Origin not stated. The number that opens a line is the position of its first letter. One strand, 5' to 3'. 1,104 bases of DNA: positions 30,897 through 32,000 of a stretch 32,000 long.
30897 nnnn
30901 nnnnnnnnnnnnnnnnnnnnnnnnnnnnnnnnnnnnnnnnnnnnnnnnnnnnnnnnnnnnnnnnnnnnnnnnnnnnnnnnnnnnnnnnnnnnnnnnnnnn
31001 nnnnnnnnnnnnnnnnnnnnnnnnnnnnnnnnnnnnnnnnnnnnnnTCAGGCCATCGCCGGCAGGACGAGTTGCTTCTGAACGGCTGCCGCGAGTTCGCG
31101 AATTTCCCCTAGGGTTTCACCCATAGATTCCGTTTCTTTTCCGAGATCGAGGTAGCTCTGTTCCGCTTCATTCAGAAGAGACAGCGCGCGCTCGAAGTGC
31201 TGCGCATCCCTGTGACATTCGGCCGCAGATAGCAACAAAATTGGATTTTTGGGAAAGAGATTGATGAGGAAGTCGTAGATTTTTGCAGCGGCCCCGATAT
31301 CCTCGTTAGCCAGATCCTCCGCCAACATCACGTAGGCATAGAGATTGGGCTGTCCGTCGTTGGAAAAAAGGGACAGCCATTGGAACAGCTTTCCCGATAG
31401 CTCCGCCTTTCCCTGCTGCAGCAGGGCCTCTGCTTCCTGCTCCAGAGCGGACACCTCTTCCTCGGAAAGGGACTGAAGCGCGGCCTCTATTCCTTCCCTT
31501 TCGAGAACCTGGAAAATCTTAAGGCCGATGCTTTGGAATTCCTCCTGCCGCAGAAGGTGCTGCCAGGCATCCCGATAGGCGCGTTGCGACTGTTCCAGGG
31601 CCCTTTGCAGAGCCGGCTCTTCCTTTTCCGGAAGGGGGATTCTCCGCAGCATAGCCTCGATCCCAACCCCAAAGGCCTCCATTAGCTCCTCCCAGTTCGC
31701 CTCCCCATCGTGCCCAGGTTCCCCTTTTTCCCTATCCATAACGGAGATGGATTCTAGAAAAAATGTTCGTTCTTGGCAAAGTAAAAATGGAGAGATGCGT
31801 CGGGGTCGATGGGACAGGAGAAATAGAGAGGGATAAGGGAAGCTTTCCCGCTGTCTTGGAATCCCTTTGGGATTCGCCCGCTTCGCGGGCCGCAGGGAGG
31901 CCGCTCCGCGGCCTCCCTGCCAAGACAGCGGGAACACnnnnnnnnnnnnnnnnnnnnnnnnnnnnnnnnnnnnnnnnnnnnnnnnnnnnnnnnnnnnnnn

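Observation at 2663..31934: Dense family of intergenic elements with a conserved cloverleaf-like four-way-junction fold and pervasive compensatory variation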

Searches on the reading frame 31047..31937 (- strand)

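Call 79: search_protein_families(library=pfam, proteins=[window:31047-31937:-], max_evalue=0.01)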
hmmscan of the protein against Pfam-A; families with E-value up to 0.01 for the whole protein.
window:31047-31937:- (296 aa): 2 families
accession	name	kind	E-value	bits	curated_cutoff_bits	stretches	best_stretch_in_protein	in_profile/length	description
PF14559.12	TPR_19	-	0.0003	21.5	25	1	209-258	2-51/68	Tetratricopeptide repeat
PF13432.12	TPR_16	-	0.0097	16.8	32.7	1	209-260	8-59/65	Tetratricopeptide repeat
